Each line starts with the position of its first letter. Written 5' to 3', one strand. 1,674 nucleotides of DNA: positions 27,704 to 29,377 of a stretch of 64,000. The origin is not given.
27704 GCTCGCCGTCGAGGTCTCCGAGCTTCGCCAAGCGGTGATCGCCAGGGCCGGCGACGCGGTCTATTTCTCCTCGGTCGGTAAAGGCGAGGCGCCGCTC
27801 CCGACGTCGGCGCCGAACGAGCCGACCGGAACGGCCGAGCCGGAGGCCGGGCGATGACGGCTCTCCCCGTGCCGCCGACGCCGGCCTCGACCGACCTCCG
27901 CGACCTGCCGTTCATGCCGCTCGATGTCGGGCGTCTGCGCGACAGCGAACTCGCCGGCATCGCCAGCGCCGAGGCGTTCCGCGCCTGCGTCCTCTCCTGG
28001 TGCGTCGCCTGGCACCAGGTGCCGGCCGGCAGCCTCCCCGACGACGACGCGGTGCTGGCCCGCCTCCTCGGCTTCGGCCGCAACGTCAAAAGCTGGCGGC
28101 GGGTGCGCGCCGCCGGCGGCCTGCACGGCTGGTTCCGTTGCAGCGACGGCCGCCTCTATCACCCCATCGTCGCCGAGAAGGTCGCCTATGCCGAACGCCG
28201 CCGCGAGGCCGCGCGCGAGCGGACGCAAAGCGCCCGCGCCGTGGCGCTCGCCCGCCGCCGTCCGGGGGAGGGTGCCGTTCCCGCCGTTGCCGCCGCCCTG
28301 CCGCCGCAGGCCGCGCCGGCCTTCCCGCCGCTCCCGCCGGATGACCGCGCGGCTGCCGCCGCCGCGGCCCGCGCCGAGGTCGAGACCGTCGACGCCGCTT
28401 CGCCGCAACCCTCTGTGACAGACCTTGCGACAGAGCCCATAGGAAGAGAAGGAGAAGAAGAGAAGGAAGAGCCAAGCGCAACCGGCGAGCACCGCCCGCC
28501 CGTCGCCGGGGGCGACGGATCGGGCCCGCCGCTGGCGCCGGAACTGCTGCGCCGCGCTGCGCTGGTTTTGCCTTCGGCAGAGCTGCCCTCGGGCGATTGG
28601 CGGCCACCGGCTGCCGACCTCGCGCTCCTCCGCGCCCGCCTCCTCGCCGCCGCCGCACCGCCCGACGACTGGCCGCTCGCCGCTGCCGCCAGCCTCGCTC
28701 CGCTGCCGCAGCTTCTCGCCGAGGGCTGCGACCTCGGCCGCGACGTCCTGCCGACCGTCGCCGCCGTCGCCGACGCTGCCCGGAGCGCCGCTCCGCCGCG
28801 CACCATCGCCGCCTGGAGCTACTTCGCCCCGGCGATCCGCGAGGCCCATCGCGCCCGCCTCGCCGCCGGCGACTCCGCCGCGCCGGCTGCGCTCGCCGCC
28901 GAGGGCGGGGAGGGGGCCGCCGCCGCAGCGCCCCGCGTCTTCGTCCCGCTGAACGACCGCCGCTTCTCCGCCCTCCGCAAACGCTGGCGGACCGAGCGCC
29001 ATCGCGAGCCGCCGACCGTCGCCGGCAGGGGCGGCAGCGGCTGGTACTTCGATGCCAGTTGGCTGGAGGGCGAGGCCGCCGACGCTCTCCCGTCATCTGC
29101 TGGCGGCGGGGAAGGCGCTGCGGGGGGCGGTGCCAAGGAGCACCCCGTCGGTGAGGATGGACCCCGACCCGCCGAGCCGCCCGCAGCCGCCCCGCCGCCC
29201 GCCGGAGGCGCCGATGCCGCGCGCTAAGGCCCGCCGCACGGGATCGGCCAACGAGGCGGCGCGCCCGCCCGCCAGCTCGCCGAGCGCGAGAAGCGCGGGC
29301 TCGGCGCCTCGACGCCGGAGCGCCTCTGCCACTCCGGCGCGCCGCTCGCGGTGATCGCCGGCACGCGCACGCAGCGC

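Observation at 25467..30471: Degraded prophage-like replication module: XRE repressor with palindromic operators, 45-bp tandem repeats, DnaA_C-domain protein and DUF1376 protein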

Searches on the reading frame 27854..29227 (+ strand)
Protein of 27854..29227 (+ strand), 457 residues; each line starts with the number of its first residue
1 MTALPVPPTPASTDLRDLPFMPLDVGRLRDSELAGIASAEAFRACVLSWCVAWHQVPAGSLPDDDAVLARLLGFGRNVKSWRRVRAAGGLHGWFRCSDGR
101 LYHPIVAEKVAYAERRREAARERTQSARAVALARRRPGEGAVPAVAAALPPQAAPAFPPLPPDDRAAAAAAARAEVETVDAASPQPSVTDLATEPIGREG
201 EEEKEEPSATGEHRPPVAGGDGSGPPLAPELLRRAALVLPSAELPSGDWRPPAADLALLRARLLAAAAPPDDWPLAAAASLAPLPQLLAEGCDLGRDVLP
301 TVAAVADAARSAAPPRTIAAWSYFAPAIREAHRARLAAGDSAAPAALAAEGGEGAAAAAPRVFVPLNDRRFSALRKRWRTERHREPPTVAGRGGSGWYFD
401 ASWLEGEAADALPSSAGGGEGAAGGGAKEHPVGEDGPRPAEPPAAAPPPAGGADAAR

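Call 4: search_protein_families(library=pfam, proteins=[window:27854-29227:+], max_evalue=0.01)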
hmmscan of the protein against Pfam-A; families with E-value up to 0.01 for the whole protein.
window:27854-29227:+ (457 aa): 1 family
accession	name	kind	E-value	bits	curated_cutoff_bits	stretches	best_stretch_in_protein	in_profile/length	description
PF07120.17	DUF1376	-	9.1e-07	29.6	30.1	1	19-110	1-85/86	Protein of unknown function (DUF1376)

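Call 22: search_protein_families(library=ncbifam, proteins=[window:27854-29227:+], max_evalue=0.01)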
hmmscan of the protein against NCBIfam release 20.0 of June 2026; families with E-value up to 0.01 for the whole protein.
window:27854-29227:+ (457 aa): 0 families

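Call 23: search_protein_families(library=phrogs, proteins=[window:27854-29227:+], max_evalue=0.01)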
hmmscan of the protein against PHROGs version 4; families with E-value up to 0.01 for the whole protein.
window:27854-29227:+ (457 aa): 1 family
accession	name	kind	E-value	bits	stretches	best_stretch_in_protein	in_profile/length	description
phrog_22470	-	DNA, RNA and nucleotide metabolism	2.8e-37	129.4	1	3-128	2-127/340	replication protein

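Call 25: search_dna_similar(query=window:27854-29227:+, collection=phages, mode=protein, max_rows=25)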
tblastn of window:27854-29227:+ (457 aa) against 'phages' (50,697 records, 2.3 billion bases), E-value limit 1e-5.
Records with a match: 42; places in all: 42; records where one place covers at least 80% of the query: 0.
Best place of each record, by identity: 60-80% 3; <60% 39.
By first word of the organism name: Pseudomonas 27; Burkholderia 10; Synechococcus 2; Paracoccus 1; Shewanella 1; Hujiaoplasma 1.
By host as written in the record: Pseudomonas aeruginosa 22; Burkholderia sp. 4; Burkholderia cenocepacia 2; Burkholderia gladioli 2; Burkholderia thailandensis 1; Synechococcus sp. 1; Synechococcus sp. PCC 7002 1; Pseudomonas aeruginosa PA14 1; and 8 more.
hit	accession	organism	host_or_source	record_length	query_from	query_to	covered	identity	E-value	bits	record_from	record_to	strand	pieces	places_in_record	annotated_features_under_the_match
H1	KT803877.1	Burkholderia phage PE067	Burkholderia thailandensis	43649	1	106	23%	64.2%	1e-34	143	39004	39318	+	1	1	cobalt-factor II C(20)-methyltransferase | hypothetical protein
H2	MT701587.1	Burkholderia phage Magia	Burkholderia cenocepacia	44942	1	106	23%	63.2%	2e-34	142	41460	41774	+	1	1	hypothetical protein (x2)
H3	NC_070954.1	Burkholderia phage Magia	Burkholderia cenocepacia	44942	1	106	23%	63.2%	2e-34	142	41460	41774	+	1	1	replication protein | hypothetical protein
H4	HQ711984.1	Pseudomonas phage phi297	Pseudomonas aeruginosa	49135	3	106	23%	59.0%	2e-28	124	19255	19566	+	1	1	putative DNA replication protein O | hypothetical protein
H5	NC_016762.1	Pseudomonas phage phi297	Pseudomonas aeruginosa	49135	3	106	23%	59.0%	2e-28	124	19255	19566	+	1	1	replication protein | hypothetical protein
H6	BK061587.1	Pseudomonas phage vB_PaeS-D14L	Pseudomonas aeruginosa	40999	3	106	23%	58.7%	3e-28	124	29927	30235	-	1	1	phage protein | hypothetical protein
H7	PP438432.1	Synechococcus phage Ssp-JY42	Synechococcus sp.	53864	7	106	22%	56.0%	6e-23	108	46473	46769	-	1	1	hypothetical protein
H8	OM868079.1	Synechococcus phage Yong-M4-211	Synechococcus sp. PCC 7002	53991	7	106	22%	56.0%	6e-23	108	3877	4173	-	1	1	hypothetical protein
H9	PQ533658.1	Pseudomonas phage Hali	Pseudomonas aeruginosa PA14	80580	7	106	22%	56.0%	1e-22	107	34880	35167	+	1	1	hypothetical protein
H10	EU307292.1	Burkholderia phage Bups phi1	Burkholderia pseudomallei NCTC 13178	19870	1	106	23%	51.4%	5e-23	108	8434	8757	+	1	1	hypothetical protein | putative PAPS reductase/sulfotransferase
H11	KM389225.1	Pseudomonas phage F_MX1987sp/MX560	-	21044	7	106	22%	54.5%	2e-21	103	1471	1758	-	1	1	record has no annotation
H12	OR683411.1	Pseudomonas phage Solano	Pseudomonas aeruginosa LRJ32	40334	7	106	22%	54.0%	6e-22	105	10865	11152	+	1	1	hypothetical protein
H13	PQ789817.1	Burkholderia phage vB_E177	Burkholderia sp.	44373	1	106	23%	48.1%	8e-22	104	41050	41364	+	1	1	hypothetical protein (x2)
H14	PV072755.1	Burkholderia phage vB_E169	Burkholderia sp.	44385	1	106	23%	48.1%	8e-22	104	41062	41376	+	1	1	hypothetical protein (x2)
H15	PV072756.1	Burkholderia phage vB_PL1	Burkholderia sp.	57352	1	106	23%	48.1%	4e-21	102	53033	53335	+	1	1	putative replication protein | putative Mom-like DNA modification protein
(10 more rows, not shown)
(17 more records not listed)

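Call 29: get_annotated_region(hit=H3, flank=3500)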
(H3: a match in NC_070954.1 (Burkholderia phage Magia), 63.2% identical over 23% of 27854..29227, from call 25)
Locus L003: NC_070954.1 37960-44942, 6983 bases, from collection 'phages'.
description: Burkholderia phage Magia, complete genome.
organism: Burkholderia phage Magia (NCBI taxid 2767577)
taxonomy: Viruses; Duplodnaviria; Heunggongvirae; Uroviricota; Caudoviricetes; Magiavirus; Magiavirus magia
host: Burkholderia cenocepacia; source: soil; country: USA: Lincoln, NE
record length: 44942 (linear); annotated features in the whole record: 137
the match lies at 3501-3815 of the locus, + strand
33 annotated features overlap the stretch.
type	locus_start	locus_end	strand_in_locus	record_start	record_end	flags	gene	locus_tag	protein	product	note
CDS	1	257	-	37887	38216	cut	-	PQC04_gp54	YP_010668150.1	hypothetical protein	-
regulatory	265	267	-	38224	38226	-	-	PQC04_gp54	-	ribosome_binding_site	-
CDS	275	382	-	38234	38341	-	-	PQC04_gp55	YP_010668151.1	hypothetical protein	-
CDS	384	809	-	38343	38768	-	-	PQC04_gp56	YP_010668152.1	hypothetical protein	-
regulatory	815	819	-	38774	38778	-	-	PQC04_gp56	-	ribosome_binding_site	-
CDS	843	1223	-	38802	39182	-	-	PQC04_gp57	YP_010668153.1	lectin fold domain protein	HHpred 1F00, 94.7% C-type lectin fold; possible DGR target, contains IMH-like region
regulatory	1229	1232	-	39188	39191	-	-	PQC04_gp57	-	ribosome_binding_site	-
regulatory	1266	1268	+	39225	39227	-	-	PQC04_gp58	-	ribosome_binding_site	-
CDS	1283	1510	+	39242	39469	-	-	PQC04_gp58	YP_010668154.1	hypothetical protein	-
regulatory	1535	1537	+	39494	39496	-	-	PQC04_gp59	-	ribosome_binding_site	-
CDS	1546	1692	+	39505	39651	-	-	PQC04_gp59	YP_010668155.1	hypothetical protein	-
regulatory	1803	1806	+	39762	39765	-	-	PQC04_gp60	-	ribosome_binding_site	-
CDS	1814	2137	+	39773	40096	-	-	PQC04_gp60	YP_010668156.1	hypothetical protein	-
CDS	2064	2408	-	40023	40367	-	-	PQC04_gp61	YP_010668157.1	immunity repressor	InterPro:IPR010982, IPR001387; gb|AAM81423.1| C2 protein [Salmonella phage P22-pbi] evalue 3.13e-7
regulatory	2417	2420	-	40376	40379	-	-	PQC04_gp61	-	ribosome_binding_site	-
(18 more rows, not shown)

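Call 32: find_homologous_proteins(query=window:27854-29227:+, max_evalue=0.00001)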
Query window:27854-29227:+ (457 aa): 86 proteins with E <= 0.00001 among 8000 candidates.
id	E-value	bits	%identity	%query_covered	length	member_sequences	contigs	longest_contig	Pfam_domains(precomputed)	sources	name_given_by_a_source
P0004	1.2e-285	966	100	100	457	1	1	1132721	PF07120.18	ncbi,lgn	ncbi:MAG: DUF1376 domain-containing protein [Bauldia sp.]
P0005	2.0e-52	197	66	30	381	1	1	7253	-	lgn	-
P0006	2.1e-49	187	51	46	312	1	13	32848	-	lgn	-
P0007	3.1e-48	183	64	30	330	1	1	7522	-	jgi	-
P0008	3.4e-48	183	64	30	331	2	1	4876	-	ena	-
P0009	3.7e-48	183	59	31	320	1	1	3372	-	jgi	jgi:hypothetical protein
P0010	6.1e-48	182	73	23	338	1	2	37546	-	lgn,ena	-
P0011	2.1e-47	180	53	38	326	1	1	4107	-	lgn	-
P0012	2.1e-47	180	65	28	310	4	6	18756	PF11638.14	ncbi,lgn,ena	-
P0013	3.0e-47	180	74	23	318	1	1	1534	-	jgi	-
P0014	3.4e-47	180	58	34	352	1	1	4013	-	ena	-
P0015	3.4e-47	180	43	53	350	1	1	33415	-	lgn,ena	-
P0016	3.8e-47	180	61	29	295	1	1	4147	-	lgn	-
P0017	4.4e-47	179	68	27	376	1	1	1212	-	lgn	-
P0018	6.6e-47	179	66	27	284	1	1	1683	-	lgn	-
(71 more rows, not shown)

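Call 33: find_encoding_contigs(protein=P0004, flank=10000, max_places=3)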
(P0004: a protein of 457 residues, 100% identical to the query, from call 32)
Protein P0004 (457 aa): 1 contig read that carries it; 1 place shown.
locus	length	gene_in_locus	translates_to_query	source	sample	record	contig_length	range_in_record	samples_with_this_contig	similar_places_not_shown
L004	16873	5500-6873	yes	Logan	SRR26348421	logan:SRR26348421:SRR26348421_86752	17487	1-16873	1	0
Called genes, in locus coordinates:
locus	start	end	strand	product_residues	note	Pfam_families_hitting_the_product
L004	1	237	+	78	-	?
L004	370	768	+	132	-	PF00578:AhpC-TSA (weak), PF08534:Redoxin (weak), PF00085:Thioredoxin, PF13899:Thioredoxin_7 (weak), PF13098:Thioredoxin_2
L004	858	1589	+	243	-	PF02683:DsbD_TM, PF13386:DsbD_2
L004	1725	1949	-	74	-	-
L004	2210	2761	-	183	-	PF11159:DUF2939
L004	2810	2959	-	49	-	-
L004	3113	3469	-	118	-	PF13560:HTH_31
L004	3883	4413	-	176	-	-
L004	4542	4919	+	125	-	-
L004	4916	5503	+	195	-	PF08299:Bac_DnaA_C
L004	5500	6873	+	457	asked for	PF07120:DUF1376 (weak)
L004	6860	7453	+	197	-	PF20057:DUF6456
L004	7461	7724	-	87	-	-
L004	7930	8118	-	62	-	-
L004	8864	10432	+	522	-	PF01145:Band_7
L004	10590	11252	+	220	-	PF13505:OMP_b-brl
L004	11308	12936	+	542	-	PF13505:OMP_b-brl, PF01389:OmpA_membrane (faint), PF17251:Pom (weak), PF01278:Omptin (weak)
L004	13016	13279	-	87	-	PF07886:BA14K (weak)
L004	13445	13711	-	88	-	-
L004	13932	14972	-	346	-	PF09955:DUF2189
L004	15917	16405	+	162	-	PF00011:HSP20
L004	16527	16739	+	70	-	-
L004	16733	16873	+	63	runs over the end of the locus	-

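Call 34: find_encoding_contigs(protein=P0006, flank=10000, max_places=3)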
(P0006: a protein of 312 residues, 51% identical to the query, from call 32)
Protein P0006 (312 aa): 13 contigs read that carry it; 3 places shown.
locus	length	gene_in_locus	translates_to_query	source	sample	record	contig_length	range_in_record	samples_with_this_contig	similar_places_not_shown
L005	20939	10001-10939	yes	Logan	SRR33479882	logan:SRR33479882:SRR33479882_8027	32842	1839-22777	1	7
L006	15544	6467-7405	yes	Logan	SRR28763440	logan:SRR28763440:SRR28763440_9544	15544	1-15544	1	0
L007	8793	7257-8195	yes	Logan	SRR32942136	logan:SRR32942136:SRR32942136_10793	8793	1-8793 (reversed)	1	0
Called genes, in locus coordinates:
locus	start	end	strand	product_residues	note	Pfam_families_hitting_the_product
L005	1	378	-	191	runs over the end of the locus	-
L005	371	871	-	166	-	PF13392:HNH_3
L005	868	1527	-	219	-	-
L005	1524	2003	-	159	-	-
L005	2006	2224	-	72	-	-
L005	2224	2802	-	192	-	-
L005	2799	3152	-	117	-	PF24729:Acb2_Tad1_hairpin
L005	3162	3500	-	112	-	-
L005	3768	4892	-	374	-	PF03837:RecT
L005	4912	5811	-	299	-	PF12684:DUF3799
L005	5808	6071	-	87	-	-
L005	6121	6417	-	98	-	-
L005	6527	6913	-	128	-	-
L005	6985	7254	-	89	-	-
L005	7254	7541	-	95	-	-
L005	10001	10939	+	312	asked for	-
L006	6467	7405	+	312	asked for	-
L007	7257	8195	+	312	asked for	-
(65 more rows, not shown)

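Call 52: search_protein_families(library=pfam, proteins=[L004:6860-7453:+], max_evalue=0.05)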
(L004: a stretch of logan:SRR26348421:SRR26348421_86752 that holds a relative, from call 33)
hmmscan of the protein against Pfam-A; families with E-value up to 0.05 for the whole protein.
L004:6860-7453:+ (197 aa): 1 family
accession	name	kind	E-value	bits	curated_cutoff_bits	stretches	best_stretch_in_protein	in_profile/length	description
PF20057.4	DUF6456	-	1.2e-11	45.3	26.3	1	59-194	8-135/136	Domain of unknown function (DUF6456)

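Call 96: search_protein_families(library=padloc, proteins=[window:27854-29227:+, L004:6860-7453:+], max_evalue=0.01)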
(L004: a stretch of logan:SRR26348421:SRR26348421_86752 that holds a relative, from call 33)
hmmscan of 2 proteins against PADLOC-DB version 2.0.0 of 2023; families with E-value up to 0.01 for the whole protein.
window:27854-29227:+ (457 aa): 0 families

L004:6860-7453:+ (197 aa): 0 families

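Call 97: search_protein_families(library=phrogs, proteins=[L004:6860-7453:+], max_evalue=0.01)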
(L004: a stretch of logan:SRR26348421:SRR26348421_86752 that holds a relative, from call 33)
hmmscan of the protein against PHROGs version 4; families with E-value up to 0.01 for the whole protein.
L004:6860-7453:+ (197 aa): 1 family
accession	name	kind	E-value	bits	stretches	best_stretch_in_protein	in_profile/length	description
phrog_16492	-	unknown function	0.00053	20.7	1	124-195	103-171/177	-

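Call 112: list_cluster_members(proteins=[P0004, P0001, P0093])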
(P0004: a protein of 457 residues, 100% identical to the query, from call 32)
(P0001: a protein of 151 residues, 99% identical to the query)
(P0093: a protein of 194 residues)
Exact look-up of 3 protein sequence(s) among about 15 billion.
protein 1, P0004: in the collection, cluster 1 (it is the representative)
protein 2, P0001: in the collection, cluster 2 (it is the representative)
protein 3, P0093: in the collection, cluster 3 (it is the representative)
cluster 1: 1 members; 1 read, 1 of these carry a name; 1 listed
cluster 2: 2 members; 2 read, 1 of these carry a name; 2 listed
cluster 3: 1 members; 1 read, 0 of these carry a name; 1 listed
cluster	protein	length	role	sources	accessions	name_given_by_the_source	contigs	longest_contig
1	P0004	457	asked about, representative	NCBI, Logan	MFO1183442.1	MAG: DUF1376 domain-containing protein [Bauldia sp.]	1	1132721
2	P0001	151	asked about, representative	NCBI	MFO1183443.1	MAG: DUF6456 domain-containing protein [Bauldia sp.]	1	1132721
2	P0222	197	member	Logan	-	-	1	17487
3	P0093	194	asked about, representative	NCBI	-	-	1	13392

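Call 114: search_dna_similar(query=L004:6860-7453:+, collection=plasmids, mode=protein, max_evalue=0.001, max_rows=12)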
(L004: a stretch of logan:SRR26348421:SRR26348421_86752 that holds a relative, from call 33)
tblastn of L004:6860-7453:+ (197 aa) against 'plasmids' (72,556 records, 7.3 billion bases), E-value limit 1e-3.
No match.
